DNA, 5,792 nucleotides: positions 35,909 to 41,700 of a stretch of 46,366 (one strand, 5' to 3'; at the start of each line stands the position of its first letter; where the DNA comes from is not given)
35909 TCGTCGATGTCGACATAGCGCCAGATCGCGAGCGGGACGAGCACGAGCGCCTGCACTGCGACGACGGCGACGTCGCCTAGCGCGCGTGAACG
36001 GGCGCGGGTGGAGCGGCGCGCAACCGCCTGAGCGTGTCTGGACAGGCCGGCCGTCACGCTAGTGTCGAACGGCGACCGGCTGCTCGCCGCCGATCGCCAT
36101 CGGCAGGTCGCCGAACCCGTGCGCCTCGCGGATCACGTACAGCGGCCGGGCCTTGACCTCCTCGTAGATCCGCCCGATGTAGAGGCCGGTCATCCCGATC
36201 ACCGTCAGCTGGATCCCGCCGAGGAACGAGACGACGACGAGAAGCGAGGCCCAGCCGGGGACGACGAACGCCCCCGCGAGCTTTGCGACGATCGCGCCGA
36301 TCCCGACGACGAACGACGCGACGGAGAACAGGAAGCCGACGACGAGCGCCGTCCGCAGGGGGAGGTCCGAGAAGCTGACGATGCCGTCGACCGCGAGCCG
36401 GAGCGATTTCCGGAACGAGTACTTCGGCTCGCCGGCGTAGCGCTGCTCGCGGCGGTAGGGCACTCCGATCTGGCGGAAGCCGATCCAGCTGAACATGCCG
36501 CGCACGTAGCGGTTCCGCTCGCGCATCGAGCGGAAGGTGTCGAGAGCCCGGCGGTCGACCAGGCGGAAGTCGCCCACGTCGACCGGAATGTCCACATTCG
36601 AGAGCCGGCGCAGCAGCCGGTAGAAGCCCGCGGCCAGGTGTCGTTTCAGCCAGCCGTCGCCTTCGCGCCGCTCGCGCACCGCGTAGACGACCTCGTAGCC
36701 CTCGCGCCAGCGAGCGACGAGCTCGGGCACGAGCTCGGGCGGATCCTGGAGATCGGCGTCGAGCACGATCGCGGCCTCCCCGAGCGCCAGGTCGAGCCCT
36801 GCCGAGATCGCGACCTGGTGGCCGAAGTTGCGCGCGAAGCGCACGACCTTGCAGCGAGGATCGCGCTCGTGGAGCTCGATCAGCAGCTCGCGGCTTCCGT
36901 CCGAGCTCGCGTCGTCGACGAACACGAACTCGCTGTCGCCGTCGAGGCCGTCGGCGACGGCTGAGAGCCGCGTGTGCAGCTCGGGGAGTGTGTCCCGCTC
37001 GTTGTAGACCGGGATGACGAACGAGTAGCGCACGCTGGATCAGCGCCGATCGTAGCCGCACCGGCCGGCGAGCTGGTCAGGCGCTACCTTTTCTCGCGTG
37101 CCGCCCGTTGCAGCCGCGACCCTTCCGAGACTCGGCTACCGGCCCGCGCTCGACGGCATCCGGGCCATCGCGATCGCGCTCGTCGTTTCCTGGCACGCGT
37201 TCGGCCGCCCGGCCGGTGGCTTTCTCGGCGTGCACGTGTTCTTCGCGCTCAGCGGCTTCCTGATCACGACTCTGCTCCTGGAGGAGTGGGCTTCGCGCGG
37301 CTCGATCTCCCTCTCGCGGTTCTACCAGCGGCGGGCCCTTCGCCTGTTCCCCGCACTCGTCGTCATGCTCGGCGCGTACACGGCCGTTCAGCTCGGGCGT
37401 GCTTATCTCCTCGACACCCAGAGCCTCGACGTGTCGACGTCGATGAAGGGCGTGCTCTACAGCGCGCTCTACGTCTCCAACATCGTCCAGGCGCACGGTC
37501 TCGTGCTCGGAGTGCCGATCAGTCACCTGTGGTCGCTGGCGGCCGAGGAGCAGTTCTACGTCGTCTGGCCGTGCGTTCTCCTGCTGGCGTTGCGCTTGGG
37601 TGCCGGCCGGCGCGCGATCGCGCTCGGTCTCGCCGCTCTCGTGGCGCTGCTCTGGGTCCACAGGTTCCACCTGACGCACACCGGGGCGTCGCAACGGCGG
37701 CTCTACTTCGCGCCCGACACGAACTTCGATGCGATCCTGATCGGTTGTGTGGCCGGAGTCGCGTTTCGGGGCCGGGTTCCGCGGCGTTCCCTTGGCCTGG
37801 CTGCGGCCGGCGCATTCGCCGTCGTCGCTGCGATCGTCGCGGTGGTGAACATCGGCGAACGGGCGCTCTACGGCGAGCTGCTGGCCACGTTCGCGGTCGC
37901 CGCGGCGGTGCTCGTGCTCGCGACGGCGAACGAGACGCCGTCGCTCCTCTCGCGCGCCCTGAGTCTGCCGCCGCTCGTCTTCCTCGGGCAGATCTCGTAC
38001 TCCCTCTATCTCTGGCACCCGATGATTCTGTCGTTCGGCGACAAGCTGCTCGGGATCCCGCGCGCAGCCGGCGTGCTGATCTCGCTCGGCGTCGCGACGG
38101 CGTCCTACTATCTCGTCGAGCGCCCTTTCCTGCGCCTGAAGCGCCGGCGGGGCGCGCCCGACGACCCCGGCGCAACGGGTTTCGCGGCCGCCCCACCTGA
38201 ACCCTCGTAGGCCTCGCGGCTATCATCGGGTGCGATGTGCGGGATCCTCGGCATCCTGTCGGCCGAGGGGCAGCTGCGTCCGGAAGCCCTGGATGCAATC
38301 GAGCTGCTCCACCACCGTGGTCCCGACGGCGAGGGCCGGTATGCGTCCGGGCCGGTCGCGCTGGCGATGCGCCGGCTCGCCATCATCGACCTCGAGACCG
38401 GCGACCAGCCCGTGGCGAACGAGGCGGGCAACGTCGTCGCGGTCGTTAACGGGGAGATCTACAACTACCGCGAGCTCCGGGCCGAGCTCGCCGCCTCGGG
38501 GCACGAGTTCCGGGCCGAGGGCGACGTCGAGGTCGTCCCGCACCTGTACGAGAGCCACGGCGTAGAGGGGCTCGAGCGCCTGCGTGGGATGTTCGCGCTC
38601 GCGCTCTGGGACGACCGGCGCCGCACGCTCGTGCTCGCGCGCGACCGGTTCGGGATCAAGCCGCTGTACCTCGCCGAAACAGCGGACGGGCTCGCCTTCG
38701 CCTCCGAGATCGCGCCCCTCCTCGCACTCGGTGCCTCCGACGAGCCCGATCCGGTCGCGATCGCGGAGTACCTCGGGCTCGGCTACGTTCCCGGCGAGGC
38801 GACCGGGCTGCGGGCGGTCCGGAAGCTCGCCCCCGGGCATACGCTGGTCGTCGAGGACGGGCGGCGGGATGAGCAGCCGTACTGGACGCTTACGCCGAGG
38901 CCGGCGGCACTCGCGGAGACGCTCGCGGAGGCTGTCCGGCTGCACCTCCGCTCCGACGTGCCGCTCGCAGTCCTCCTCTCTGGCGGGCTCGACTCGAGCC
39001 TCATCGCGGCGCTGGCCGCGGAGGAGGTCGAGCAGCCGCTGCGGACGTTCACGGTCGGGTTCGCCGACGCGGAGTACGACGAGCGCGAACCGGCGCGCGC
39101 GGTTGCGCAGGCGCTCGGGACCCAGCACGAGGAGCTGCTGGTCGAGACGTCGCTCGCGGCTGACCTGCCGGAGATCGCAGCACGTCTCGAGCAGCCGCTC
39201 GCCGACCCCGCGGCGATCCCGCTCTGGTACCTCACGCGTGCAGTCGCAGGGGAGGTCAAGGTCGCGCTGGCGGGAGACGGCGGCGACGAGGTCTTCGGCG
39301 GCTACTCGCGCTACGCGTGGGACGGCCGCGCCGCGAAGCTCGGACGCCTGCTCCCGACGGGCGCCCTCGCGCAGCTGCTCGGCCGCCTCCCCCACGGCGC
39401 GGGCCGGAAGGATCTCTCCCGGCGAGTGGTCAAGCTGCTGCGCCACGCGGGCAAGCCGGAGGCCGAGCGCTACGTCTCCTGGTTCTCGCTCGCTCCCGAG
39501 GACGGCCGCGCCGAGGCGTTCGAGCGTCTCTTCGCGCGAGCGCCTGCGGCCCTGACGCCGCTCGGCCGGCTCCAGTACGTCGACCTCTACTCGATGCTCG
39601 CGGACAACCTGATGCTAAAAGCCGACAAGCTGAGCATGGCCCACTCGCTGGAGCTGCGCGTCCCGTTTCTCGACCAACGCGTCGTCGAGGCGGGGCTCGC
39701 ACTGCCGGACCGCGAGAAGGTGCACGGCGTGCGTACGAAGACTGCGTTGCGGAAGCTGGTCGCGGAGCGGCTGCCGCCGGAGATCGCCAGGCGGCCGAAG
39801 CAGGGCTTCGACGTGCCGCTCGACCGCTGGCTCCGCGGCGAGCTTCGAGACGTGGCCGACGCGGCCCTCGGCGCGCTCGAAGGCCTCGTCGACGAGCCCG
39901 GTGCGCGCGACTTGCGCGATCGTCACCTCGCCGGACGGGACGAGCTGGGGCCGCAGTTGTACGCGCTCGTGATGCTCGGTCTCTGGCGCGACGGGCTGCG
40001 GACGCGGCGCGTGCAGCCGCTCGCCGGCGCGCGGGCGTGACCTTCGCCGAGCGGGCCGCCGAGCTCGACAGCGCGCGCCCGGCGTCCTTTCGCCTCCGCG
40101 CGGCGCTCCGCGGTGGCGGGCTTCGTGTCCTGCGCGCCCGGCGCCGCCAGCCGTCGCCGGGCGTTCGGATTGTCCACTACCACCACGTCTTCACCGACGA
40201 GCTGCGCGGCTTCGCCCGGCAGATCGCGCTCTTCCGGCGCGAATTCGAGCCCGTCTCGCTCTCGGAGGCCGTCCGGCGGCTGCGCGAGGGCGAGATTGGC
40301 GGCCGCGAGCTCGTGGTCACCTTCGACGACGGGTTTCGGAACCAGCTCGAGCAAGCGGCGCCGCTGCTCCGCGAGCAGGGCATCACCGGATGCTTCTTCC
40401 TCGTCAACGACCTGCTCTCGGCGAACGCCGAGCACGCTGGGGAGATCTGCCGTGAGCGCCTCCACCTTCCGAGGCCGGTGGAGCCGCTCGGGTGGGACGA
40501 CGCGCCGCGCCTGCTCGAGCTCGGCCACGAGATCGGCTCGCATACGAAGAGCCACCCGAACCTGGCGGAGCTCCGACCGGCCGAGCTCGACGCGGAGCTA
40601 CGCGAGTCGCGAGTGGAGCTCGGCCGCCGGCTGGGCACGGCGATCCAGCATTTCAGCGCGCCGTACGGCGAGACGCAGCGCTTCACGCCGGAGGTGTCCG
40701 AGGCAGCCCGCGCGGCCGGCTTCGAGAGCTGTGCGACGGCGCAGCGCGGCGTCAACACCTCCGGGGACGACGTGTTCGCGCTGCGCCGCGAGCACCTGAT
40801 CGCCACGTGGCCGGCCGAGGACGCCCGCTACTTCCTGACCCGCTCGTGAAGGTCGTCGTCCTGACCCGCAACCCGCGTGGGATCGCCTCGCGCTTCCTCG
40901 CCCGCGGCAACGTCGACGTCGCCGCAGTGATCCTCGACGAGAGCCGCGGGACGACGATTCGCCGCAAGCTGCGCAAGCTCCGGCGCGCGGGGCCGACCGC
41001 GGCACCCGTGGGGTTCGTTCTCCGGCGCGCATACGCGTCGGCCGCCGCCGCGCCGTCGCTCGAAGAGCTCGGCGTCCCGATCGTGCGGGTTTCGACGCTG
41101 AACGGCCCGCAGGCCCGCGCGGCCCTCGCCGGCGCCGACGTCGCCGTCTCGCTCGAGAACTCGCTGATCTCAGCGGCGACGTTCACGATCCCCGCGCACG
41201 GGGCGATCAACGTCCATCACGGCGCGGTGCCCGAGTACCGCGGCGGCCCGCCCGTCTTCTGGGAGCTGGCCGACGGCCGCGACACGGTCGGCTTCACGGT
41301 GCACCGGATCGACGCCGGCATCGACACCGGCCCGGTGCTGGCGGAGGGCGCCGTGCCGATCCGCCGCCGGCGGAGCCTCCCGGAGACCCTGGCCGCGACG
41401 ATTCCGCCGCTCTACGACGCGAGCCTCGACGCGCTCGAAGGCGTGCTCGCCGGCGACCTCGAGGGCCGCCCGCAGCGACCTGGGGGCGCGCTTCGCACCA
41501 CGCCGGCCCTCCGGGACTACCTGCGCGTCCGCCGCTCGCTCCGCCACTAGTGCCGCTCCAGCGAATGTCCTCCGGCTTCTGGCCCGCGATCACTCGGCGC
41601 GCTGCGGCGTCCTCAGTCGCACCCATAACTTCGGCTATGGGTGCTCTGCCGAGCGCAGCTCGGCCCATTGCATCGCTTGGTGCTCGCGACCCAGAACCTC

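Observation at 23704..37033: Dense island of seven GT-C-like/DUF2079 polytopic membrane proteins built around two polyprenyl-phosphate GT2 + methyltransferase modules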

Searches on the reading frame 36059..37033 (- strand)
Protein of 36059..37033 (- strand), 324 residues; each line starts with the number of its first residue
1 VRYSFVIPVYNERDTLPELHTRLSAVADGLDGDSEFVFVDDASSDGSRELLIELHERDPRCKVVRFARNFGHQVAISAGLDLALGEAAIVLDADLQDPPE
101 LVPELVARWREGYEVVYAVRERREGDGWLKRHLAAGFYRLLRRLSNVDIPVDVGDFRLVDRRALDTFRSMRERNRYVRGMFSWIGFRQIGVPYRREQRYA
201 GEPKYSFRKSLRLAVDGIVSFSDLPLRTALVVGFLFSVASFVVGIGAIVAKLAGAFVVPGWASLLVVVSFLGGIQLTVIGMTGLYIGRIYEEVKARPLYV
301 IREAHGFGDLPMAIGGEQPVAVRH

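Call 11: search_protein_families(library=pfam, proteins=[window:36059-37033:-], max_evalue=0.001)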
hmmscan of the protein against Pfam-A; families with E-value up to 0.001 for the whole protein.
window:36059-37033:- (324 aa): 1 family
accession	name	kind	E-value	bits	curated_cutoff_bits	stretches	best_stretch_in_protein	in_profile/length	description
PF00535.33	Glycos_transf_2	-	1e-32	113.8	23.3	1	4-165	1-165/168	Glycosyl transferase family 2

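Call 28: search_solved_structures(query=window:36059-37033:-, max_evalue=0.00001)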
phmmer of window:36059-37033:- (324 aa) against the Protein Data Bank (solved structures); distinct sequences matched with E-value up to 0.00001: 7.
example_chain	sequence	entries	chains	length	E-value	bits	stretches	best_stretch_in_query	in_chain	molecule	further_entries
5ekp_C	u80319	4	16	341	2.2e-88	300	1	3-312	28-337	Uncharacterized glycosyltransferase sll0501 | Glycosyltransferase sll0501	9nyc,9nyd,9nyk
9nye_A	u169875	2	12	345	2.3e-88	299.9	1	3-312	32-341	Glycosyltransferase sll0501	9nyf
5eke_A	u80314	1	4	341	3e-88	299.5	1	3-312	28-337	Uncharacterized glycosyltransferase sll0501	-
9hwj_A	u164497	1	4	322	1.2e-49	172.7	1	3-303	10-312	Undecaprenyl-phosphate 4-deoxy-4-formamido-L-arabinose transferase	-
9bhc_C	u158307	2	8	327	4.8e-47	164.1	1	3-303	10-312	Undecaprenyl-phosphate 4-deoxy-4-formamido-L-arabinose transferase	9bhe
8vxh_A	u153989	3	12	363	7e-47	163.6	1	3-303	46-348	Undecaprenyl-phosphate 4-deoxy-4-formamido-L-arabinose transferase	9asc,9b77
5mlz_A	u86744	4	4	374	8.6e-17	64.7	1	1-124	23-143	Dolichol monophosphate mannose synthase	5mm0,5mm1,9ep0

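Call 32: search_protein_families(library=ncbifam, proteins=[window:36059-37033:-], max_evalue=0.01)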
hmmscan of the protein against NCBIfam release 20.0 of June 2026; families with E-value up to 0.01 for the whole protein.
window:36059-37033:- (324 aa): 12 families
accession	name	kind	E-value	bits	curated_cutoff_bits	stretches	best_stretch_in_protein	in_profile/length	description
NF047588.1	GlcsyltransPgfSStrep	equivalog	5.1e-80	269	500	1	1-304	1-305/308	glycosyltransferase PgfS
NF007986.1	PRK10714.1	equivalog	6.5e-50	169.9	529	1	3-303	8-310/316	undecaprenyl-phosphate 4-deoxy-4-formamido-L-arabinose transferase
TIGR03937.1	PgaC_IcaA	equivalog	9.4e-10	38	422.3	1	4-94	48-135/407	poly-beta-1,6-N-acetyl-D-glucosamine synthase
TIGR04283.1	glyco_like_mftF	equivalog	1.3e-08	34.8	182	1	4-134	2-122/221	TIGR04283 family arsenosugar biosynthesis glycosyltransferase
NF041875.1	EPS_EpsD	equivalog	2.2e-08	33.9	370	1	4-116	2-111/325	exopolysaccharide biosynthesis glycosyltransferase EpsD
NF047683.1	TeichurnBiosyTuaG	equivalog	6.9e-08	32.4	400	1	4-96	9-98/252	teichuronic acid biosynthesis protein TuaG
NF007482.0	PRK10073.1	equivalog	2.8e-07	29.9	423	1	3-106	8-107/334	glycosyltransferase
NF050050.1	ProtGlycPglI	equivalog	4.6e-06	26.2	500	1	4-118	5-117/306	GalNAc(5)-diNAcBac-PP-undecaprenol beta-1,3-glucosyltransferase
NF041391.1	DPhHxTase_Halo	equivalog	0.00021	20.4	375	1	9-120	3-104/213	dolichyl-phosphate hexose transferase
NF045692.1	OglycostaseCruG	equivalog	0.00039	19.4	600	1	4-116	44-160/386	2'-O-glycosyltransferase CruG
TIGR04242.1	nodulat_NodC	equivalog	0.00067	18.7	550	1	5-112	52-159/395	chitooligosaccharide synthase NodC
NF053739.1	GlytfEpsEBac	equivalog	0.01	14.9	450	0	4-87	4-85/265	glycosyltransferase EpsE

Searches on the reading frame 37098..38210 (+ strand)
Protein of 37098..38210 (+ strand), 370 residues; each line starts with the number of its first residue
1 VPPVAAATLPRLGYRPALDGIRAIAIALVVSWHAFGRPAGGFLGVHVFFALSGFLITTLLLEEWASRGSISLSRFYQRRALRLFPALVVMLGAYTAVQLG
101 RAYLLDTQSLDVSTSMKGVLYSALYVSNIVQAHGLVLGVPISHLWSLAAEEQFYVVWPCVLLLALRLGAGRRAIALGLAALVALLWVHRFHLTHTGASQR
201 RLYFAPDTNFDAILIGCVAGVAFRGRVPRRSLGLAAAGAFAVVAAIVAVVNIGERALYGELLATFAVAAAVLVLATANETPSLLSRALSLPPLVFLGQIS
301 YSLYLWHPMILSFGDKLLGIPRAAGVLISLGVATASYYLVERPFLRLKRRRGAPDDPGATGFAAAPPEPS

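Call 11: search_protein_families(library=pfam, proteins=[window:37098-38210:+], max_evalue=0.001)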
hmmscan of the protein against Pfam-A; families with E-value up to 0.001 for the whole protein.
window:37098-38210:+ (370 aa): 1 family
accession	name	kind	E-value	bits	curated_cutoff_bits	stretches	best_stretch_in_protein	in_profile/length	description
PF01757.29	Acyl_transf_3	-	1e-31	110.7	31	1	16-335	2-319/326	Acyltransferase domain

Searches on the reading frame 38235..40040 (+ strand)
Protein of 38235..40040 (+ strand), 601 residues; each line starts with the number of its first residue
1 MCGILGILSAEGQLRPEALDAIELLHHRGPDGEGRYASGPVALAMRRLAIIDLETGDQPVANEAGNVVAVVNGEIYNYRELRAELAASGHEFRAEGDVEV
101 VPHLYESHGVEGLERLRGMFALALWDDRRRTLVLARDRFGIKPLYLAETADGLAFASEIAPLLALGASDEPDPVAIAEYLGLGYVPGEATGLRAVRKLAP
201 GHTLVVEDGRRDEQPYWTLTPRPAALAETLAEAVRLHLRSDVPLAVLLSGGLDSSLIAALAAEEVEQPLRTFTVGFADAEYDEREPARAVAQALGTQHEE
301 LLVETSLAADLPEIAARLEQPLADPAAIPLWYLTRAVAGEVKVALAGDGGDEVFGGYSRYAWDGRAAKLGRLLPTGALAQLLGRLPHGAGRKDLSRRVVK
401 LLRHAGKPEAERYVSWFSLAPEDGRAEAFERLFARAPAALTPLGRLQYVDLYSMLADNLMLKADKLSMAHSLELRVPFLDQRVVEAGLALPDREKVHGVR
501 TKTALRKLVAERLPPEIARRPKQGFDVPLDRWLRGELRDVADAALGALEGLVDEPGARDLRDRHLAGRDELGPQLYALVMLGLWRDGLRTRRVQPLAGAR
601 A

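Call 11: search_protein_families(library=pfam, proteins=[window:38235-40040:+], max_evalue=0.001)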
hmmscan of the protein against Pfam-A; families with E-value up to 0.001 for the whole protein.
window:38235-40040:+ (601 aa): 5 families
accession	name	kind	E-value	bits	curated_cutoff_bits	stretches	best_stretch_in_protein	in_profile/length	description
PF00733.27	Asn_synthase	-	5.7e-92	309.5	21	1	226-585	2-353/354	Asparagine synthase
PF13537.11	GATase_7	-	6.8e-45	152.5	25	1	46-163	2-122/123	Glutamine amidotransferase domain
PF13522.11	GATase_6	-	6.6e-39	133.3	27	1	30-158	1-130/130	Glutamine amidotransferase domain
PF24167.1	DUF7411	-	8.1e-06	26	28.7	1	244-313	3-68/194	Family of unknown function (DUF7411)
PF06508.19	QueC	-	0.00028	20.9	22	1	246-304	4-61/210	Queuosine biosynthesis protein QueC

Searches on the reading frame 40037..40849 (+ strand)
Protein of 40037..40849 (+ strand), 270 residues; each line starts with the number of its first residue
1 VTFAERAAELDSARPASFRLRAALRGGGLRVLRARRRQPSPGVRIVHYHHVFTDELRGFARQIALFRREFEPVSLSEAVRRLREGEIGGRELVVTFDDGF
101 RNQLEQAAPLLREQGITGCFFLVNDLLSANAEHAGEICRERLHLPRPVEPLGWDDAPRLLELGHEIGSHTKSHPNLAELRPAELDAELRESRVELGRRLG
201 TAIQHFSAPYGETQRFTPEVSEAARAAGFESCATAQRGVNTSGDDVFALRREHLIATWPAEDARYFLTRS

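Call 11: search_protein_families(library=pfam, proteins=[window:40037-40849:+], max_evalue=0.001)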
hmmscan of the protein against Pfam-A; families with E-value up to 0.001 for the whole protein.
window:40037-40849:+ (270 aa): 1 family
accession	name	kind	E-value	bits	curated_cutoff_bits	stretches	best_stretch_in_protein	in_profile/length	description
PF01522.26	Polysacc_deac_1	-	4.7e-20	72.2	23.1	1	89-230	6-122/124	Polysaccharide deacetylase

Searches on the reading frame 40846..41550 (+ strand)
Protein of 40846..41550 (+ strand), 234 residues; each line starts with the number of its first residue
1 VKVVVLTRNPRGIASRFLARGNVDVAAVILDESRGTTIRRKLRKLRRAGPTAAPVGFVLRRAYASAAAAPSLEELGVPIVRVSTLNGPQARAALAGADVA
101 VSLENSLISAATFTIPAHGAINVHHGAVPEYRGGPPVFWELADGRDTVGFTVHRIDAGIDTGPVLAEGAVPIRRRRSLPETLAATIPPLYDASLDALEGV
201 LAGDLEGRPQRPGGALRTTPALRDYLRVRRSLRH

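Call 11: search_protein_families(library=pfam, proteins=[window:40846-41550:+], max_evalue=0.001)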
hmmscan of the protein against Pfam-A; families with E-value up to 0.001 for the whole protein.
window:40846-41550:+ (234 aa): 1 family
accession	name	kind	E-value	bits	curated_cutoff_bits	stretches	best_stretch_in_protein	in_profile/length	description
PF00551.24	Formyl_trans_N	-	2.2e-13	50.8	26.1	1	106-177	90-161/181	Formyl transferase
